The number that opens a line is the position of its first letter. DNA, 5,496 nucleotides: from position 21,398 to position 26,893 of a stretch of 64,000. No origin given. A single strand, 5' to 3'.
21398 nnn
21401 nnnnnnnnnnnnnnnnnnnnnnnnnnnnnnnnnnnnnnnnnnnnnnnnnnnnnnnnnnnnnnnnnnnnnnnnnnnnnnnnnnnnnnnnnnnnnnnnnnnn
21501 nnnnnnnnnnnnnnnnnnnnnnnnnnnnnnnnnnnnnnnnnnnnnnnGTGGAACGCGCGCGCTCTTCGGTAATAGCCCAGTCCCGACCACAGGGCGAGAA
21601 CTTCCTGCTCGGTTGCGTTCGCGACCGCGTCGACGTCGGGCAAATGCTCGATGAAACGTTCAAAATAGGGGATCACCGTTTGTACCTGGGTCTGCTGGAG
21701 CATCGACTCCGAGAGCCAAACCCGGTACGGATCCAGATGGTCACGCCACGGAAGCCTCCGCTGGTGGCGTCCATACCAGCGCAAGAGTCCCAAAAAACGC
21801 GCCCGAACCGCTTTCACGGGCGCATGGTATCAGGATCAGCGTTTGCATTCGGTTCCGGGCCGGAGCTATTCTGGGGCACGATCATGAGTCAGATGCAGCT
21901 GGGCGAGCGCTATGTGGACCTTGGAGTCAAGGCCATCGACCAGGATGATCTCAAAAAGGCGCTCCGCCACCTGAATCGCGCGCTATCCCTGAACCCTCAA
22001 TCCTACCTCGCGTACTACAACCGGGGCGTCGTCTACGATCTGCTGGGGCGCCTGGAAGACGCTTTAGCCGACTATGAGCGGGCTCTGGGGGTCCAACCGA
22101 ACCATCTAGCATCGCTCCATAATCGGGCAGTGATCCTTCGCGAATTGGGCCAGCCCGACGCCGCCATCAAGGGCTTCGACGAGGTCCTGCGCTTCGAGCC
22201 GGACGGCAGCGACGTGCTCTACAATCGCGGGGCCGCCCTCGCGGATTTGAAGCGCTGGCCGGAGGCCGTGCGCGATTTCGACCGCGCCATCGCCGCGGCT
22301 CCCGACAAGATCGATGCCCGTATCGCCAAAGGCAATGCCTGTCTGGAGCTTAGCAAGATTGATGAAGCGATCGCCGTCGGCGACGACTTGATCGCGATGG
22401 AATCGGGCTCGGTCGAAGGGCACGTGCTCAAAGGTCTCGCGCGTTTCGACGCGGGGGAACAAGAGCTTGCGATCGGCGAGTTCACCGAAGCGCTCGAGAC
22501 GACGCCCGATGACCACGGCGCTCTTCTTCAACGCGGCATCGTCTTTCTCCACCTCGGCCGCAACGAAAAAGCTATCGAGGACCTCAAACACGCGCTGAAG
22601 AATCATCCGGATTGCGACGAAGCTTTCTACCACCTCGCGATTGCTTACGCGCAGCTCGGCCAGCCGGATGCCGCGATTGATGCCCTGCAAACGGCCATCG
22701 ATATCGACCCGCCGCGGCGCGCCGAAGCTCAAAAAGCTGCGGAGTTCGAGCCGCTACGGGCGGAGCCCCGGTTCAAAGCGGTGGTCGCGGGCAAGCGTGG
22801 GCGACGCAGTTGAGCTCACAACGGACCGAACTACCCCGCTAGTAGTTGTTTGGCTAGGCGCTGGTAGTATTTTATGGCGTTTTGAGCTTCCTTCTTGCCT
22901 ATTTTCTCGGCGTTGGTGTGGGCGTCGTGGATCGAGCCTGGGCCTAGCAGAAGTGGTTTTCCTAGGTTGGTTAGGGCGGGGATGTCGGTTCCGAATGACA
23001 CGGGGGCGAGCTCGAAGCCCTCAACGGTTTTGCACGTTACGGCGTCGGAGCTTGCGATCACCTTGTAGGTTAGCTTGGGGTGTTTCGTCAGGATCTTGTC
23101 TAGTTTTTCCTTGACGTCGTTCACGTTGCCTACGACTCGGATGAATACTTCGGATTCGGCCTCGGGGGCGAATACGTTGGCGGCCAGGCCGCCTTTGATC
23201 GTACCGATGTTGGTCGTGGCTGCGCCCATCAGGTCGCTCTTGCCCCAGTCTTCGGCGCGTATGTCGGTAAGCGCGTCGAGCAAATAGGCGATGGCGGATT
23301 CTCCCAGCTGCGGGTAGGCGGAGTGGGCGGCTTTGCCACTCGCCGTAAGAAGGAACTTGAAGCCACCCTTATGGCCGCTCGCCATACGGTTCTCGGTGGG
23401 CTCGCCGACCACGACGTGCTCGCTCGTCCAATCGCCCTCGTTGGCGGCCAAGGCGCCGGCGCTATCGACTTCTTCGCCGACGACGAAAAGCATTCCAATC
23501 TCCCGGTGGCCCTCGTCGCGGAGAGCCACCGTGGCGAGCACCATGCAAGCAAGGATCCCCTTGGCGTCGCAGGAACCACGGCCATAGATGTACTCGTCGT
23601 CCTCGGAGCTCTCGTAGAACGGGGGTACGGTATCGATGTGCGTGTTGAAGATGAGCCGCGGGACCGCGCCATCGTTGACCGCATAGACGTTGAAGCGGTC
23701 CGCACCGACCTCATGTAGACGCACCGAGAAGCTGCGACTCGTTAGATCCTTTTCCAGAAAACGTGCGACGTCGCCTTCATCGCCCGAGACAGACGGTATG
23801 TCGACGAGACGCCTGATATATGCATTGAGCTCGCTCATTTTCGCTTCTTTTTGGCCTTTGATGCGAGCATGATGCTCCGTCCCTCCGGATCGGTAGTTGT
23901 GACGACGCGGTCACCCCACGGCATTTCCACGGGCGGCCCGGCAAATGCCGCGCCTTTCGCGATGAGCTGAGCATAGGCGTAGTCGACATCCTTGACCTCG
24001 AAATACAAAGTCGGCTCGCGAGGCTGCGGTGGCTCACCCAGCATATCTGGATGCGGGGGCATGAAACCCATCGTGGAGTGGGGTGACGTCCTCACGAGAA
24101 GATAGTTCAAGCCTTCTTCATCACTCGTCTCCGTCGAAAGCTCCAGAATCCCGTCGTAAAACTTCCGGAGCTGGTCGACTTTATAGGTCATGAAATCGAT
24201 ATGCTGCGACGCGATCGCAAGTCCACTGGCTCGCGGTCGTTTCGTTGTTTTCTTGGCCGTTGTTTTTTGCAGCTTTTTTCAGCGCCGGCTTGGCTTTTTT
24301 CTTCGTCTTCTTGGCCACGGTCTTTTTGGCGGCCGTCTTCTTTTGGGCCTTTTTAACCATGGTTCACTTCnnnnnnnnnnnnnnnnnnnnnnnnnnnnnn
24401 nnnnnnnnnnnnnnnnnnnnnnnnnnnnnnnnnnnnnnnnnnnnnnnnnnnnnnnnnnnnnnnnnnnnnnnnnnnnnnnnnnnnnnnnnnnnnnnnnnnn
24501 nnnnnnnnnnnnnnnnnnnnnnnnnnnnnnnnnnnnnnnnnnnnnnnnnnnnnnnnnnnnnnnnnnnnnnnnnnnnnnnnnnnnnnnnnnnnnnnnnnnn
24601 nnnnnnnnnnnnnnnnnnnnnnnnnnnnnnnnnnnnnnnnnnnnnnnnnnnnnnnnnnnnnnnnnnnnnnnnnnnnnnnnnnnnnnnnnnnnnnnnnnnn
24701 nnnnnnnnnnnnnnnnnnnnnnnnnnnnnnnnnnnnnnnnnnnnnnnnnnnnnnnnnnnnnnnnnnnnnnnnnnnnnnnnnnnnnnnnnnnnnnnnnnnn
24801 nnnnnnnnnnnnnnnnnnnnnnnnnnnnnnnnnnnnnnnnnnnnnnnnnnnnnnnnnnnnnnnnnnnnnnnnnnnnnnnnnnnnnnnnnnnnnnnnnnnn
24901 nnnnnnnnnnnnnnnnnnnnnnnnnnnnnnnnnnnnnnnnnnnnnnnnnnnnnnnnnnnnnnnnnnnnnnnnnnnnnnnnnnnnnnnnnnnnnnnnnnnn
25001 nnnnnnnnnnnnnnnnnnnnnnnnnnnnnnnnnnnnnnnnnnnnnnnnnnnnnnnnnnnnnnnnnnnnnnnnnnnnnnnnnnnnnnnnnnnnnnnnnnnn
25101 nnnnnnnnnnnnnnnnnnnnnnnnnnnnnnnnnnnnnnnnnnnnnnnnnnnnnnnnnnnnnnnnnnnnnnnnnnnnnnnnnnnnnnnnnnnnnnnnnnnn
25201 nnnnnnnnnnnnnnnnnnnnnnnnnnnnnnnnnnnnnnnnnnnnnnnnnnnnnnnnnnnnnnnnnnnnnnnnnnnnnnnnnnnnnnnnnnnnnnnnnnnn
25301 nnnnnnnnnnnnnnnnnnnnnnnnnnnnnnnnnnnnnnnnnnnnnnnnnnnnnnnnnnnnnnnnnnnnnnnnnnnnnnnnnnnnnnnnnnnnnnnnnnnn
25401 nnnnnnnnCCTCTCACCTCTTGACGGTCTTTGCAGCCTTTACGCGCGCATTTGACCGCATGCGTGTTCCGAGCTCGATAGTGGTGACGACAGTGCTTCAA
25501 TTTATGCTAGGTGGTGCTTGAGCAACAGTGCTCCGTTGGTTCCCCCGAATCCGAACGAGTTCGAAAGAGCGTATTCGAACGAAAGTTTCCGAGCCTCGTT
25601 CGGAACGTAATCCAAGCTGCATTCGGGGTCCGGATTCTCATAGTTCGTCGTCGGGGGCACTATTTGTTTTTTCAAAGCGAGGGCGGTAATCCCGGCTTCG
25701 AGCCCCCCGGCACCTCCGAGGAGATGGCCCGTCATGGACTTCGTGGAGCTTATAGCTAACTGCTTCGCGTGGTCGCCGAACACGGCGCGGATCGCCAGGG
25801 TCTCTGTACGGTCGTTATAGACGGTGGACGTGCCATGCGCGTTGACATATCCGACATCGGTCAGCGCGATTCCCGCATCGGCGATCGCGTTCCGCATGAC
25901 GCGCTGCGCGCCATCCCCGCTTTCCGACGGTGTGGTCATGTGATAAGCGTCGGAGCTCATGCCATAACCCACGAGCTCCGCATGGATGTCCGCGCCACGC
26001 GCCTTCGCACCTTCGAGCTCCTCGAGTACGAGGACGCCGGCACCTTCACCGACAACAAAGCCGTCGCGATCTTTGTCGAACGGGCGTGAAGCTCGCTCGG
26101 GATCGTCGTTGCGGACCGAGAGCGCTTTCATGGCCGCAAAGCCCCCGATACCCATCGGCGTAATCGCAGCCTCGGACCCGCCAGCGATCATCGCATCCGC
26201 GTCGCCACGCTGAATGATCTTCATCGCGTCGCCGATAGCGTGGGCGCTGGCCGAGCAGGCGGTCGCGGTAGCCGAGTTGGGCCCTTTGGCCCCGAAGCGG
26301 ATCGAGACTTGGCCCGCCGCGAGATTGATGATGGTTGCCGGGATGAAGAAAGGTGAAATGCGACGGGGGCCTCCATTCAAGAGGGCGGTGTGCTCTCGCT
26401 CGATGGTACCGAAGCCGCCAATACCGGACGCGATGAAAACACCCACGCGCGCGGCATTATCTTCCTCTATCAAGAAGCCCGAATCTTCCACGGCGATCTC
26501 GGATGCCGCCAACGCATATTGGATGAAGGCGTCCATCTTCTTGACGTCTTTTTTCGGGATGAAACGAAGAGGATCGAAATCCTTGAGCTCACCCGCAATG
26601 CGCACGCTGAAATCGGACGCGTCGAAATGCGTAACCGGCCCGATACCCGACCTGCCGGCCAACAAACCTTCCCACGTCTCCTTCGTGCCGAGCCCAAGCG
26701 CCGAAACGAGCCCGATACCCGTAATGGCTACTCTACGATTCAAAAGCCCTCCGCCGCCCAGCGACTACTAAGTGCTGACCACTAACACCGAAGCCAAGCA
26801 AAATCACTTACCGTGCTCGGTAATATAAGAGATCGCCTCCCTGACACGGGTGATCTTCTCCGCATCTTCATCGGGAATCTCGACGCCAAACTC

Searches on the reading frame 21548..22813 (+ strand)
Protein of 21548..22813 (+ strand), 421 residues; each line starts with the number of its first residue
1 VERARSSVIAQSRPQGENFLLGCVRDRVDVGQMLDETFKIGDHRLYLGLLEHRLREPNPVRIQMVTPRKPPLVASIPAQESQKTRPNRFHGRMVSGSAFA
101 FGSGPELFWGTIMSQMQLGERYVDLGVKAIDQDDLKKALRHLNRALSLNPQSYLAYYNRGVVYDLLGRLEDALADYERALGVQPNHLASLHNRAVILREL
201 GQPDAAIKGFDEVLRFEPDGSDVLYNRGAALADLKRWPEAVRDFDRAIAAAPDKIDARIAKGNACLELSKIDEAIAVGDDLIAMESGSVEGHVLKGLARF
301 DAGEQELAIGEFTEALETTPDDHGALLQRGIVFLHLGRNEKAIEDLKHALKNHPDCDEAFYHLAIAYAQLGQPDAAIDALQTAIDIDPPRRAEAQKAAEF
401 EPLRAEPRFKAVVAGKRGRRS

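Call 26: search_protein_families(library=pfam, proteins=[window:21548-22813:+], max_evalue=0.00001)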
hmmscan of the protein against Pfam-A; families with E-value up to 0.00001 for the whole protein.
window:21548-22813:+ (421 aa): 20 families
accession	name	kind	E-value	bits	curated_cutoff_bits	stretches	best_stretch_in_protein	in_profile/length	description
PF00515.34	TPR_1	-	7.9e-51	168.3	27.8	3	154-186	2-34/34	Tetratricopeptide repeat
PF07719.23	TPR_2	-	1.7e-45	149.8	27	2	154-186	2-34/34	Tetratricopeptide repeat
PF13432.12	TPR_16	-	1.5e-37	128.1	32.7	3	328-389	2-63/65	Tetratricopeptide repeat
PF13414.12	TPR_11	-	2.1e-33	114.1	26.8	2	131-166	6-41/42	TPR repeat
PF13431.12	TPR_17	-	3.7e-32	108.3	24.4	1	142-173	2-33/34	Tetratricopeptide repeat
PF13181.12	TPR_8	-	2.4e-31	105.6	25.7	0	155-186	3-34/34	Tetratricopeptide repeat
PF13371.12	TPR_9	-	8e-30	103.1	35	1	129-184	5-60/73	Tetratricopeptide repeat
PF13428.12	TPR_14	-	6.3e-25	85.6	23.5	0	325-365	3-43/44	Tetratricopeptide repeat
PF14559.12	TPR_19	-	1.7e-24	86.4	25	1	335-396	3-63/68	Tetratricopeptide repeat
PF13424.12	TPR_12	-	2.8e-24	85.5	30.1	2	325-387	5-75/77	Tetratricopeptide repeat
PF13174.12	TPR_6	-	1.9e-22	78.7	26.3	0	358-388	1-31/33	Tetratricopeptide repeat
PF12895.13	ANAPC3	-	4.2e-13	49.8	27.2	0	316-382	16-81/82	Anaphase-promoting complex, cyclosome, subunit 3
PF13374.12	TPR_10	-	1.5e-12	47.5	27.5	0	155-180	4-29/42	Tetratricopeptide repeat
PF14561.12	TPR_20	-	4.7e-09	36.9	25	0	343-396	8-61/90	Tetratricopeptide repeat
PF03704.23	BTAD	-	9.5e-08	33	22.1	0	333-383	72-122/146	Bacterial transcriptional activator domain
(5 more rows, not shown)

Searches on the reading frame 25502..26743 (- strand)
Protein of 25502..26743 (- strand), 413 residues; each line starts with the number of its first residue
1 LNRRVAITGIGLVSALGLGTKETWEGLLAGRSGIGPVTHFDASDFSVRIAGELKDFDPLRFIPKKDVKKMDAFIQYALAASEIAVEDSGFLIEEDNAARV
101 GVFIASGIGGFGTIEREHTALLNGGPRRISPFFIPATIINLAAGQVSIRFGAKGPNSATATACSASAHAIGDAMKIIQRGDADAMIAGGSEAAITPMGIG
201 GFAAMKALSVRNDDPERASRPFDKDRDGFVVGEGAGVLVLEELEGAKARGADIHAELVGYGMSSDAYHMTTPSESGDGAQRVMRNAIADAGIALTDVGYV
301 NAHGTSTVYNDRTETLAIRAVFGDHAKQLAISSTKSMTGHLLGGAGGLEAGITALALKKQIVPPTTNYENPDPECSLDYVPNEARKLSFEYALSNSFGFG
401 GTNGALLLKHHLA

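Call 43: search_protein_families(library=ncbifam, proteins=[window:25502-26743:-], max_evalue=0.00001)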
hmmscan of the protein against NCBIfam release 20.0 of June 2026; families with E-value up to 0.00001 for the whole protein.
window:25502-26743:- (413 aa): 20 families
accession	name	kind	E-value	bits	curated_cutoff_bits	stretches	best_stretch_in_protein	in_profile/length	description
TIGR03150.1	fabF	equivalog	4.3e-196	651.4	493.75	1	3-409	1-407/407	beta-ketoacyl-ACP synthase II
NF005589.0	PRK07314.1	subfamily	6.8e-191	634.4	387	1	2-410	3-411/413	beta-ketoacyl-ACP synthase II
NF004970.0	PRK06333.1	subfamily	7.9e-162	538.9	525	1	2-410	3-421/424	beta-ketoacyl-ACP synthase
NF006434.0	PRK08722.1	equivalog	8.7e-162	538.7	759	1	2-410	3-413/414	beta-ketoacyl-ACP synthase II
NF006274.0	PRK08439.1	equivalog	1.9e-161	537.4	621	1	3-410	2-405/406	beta-ketoacyl-ACP synthase II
NF005076.0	PRK06501.1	equivalog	5.1e-97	325.4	629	1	5-410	13-422/425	beta-ketoacyl-ACP synthase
NF005935.0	PRK07967.1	equivalog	2.5e-95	319.7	630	1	3-411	2-404/406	beta-ketoacyl-ACP synthase I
NF006587.0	PRK09116.1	equivalog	4.1e-95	318.9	470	1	3-410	2-406/408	beta-ketoacyl-ACP synthase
NF005916.1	PRK07910.1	equivalog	1.2e-93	314.3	560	1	5-407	14-414/418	KasA/KasB family beta-ketoacyl-ACP synthase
NF006618.0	PRK09185.1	subfamily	1.2e-77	261.6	407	1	3-409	3-391/394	beta-ketoacyl-ACP synthase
NF004618.0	PRK05952.1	equivalog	7e-73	245.7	455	1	4-410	3-382/384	beta-ketoacyl-ACP synthase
NF005490.0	PRK07103.1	equivalog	3.9e-71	240.3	445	1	3-411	4-413/414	polyketide beta-ketoacyl:acyl carrier protein synthase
NF058662.1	cispenta_AmcF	equivalog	2.8e-64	217.4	325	1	145-409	111-368/369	cispentacin biosynthesis acyltransferase subunit AmcF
NF045894.1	PKS_plus_SDR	equivalog_domain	6.4e-44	150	1740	1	53-405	69-421/1515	type I polyketide synthase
NF040607.1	mycolic_Pks13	equivalog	4.4e-42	143.7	2100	1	54-410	168-525/1680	polyketide synthase Pks13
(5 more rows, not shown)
